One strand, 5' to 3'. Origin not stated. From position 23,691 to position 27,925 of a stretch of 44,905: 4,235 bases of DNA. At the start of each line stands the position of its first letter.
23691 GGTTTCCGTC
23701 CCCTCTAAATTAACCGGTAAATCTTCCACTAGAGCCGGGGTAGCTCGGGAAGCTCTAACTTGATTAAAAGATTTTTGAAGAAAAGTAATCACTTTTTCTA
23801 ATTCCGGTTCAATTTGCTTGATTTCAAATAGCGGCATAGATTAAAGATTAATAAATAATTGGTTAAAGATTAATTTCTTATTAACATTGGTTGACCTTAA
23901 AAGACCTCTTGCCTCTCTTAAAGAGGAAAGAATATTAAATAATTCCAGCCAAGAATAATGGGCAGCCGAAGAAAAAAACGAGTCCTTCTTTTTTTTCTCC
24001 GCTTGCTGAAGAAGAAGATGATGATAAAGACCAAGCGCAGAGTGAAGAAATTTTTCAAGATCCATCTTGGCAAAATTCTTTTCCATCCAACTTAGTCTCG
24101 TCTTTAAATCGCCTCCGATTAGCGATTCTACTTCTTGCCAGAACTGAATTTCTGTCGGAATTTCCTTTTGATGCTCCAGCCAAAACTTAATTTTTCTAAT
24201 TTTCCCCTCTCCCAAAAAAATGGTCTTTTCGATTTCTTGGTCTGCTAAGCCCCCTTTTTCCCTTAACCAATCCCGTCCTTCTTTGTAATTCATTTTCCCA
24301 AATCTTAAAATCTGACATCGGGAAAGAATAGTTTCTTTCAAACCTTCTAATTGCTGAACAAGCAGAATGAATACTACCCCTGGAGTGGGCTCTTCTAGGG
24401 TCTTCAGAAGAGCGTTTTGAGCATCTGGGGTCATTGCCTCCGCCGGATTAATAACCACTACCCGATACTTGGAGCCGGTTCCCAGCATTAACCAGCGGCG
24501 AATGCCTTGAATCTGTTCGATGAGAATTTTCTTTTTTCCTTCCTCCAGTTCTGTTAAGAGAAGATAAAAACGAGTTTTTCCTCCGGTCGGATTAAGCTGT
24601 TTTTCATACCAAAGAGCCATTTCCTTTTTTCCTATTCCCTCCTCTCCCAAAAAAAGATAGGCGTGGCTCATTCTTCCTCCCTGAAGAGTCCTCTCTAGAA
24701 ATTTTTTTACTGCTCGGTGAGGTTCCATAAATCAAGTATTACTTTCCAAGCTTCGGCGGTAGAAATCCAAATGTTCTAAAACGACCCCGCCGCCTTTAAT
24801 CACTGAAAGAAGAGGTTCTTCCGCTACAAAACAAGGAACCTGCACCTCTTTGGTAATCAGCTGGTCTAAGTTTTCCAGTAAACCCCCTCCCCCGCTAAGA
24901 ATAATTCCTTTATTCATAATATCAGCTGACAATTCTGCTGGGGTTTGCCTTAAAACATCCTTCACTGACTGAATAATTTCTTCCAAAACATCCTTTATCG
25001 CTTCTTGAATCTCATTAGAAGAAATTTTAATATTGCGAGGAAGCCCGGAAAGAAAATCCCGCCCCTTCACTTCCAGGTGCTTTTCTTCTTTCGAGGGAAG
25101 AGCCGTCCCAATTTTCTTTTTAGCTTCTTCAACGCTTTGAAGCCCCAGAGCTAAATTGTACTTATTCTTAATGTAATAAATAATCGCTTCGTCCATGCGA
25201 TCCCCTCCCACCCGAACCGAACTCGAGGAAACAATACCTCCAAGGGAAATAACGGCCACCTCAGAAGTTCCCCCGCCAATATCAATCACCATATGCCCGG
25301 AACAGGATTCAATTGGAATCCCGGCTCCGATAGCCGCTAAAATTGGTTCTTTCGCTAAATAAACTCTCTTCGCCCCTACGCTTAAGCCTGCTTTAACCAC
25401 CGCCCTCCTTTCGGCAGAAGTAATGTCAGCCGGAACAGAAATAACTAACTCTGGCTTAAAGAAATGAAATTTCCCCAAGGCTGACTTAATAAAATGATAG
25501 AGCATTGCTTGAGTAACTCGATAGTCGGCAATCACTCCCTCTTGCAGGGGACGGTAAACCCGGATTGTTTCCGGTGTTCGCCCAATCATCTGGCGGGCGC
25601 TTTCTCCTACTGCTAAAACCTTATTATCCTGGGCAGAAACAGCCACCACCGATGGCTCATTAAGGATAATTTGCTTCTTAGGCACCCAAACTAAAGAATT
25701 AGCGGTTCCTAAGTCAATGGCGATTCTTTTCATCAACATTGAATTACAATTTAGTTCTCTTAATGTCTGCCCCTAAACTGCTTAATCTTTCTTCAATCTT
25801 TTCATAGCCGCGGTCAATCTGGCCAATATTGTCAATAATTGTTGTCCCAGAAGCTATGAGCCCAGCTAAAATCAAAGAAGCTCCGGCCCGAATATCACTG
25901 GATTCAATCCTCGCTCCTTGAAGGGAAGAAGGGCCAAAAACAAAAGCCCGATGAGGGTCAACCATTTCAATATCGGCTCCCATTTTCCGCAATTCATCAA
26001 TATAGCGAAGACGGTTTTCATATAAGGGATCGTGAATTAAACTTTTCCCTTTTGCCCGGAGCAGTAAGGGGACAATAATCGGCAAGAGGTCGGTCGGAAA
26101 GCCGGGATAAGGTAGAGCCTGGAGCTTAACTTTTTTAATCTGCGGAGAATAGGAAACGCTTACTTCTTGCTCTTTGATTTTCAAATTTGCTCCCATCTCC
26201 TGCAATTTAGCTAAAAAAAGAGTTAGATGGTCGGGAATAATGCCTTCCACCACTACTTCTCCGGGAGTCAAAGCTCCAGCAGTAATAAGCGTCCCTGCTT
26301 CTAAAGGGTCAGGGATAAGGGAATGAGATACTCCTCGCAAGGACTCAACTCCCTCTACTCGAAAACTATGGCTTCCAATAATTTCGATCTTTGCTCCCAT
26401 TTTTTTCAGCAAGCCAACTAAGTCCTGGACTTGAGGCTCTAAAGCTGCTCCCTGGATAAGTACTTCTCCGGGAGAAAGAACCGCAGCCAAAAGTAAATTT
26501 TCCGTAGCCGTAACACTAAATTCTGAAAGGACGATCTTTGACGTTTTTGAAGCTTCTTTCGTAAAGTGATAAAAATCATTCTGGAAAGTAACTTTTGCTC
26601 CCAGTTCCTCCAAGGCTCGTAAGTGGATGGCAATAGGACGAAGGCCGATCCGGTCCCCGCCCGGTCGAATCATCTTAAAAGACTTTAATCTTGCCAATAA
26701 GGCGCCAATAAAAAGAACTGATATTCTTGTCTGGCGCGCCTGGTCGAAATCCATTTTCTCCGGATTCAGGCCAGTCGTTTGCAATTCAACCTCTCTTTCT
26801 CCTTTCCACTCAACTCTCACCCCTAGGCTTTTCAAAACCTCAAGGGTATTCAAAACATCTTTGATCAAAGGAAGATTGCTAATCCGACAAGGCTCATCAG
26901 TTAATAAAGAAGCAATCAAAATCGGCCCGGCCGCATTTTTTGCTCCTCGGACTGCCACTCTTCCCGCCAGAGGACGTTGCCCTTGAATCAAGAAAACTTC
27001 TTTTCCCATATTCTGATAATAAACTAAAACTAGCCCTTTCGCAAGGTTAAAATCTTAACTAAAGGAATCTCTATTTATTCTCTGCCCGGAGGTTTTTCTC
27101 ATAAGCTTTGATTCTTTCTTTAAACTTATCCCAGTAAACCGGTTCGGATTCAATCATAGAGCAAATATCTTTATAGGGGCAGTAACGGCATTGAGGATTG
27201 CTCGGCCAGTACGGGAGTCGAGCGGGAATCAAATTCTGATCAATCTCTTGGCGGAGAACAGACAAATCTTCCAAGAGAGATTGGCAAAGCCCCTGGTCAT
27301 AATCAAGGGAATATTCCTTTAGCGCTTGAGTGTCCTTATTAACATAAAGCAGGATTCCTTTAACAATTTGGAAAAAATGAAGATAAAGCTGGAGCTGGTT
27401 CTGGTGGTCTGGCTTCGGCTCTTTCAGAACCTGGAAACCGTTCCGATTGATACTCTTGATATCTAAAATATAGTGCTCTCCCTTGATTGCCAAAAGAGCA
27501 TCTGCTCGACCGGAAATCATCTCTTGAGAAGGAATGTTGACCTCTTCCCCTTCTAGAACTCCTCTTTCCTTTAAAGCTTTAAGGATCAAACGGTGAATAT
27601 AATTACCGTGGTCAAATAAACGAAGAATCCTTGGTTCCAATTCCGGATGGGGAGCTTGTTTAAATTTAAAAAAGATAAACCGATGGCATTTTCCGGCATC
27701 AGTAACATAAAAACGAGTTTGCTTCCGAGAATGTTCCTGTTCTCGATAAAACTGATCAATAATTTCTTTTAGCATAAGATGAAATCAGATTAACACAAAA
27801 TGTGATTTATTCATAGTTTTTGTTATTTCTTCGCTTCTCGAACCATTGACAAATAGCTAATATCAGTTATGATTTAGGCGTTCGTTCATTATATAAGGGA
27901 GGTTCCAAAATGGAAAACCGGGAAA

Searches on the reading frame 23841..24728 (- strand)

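Call 36: search_protein_families(library=pfam, proteins=[window:23841-24728:-], max_evalue=0.001)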
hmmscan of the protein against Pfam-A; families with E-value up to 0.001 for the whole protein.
window:23841-24728:- (295 aa): 1 family
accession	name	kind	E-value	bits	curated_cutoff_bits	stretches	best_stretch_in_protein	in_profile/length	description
PF13177.12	DNA_pol3_delta2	-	9.7e-33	113.9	27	1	5-146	3-160/161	DNA polymerase III, delta subunit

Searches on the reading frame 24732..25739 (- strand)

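Call 36: search_protein_families(library=pfam, proteins=[window:24732-25739:-], max_evalue=0.001)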
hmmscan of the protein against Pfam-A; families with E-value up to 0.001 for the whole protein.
window:24732-25739:- (335 aa): 7 families
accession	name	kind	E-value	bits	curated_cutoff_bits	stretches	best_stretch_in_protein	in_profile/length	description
PF06723.19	MreB_Mbl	-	1.1e-132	442.3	27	1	4-325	2-323/327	MreB/Mbl protein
PF00012.26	HSP70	-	3.2e-15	55.8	20.6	1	97-287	135-338/599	Hsp70 protein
PF00022.25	Actin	-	2.9e-12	46.4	27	1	29-193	31-190/410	Actin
PF14450.12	FtsA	-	2.6e-10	41.2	31.8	1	150-307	1-111/127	Cell division protein FtsA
PF25216.1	Volactin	-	5.2e-05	23.3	35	1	30-298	47-290/321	Volactin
PF06277.17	EutA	-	5.7e-05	22.6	27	1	131-198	124-198/475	Ethanolamine utilisation protein EutA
PF11104.14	PilM_2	-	0.00055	19.4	27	0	277-307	276-306/340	Type IV pilus assembly protein PilM;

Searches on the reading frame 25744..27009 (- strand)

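Call 36: search_protein_families(library=pfam, proteins=[window:25744-27009:-], max_evalue=0.001)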
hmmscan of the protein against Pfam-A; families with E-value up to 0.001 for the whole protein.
window:25744-27009:- (421 aa): 1 family
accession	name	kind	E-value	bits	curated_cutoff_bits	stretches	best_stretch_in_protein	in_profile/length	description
PF00275.25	EPSP_synthase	-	2.3e-86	290.5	22.8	1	9-409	2-417/417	EPSP synthase (3-phosphoshikimate 1-carboxyvinyltransferase)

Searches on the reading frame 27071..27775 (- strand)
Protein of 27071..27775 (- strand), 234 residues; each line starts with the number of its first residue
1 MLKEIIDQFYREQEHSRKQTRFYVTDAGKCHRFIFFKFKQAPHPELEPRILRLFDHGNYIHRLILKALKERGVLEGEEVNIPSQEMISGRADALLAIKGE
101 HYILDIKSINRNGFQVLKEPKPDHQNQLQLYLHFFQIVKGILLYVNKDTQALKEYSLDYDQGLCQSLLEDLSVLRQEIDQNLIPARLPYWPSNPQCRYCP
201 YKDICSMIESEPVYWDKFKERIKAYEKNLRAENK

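Call 36: search_protein_families(library=pfam, proteins=[window:27071-27775:-], max_evalue=0.001)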
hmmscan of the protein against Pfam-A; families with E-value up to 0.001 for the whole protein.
window:27071-27775:- (234 aa): 2 families
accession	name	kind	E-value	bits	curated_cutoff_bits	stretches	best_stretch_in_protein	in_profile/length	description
PF12705.13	PDDEXK_1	-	7.3e-09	36.4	22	1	86-205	123-246/247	PD-(D/E)XK nuclease superfamily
PF01930.23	Cas_Cas4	-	0.00034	21.2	22.7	1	56-206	33-159/160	Domain of unknown function DUF83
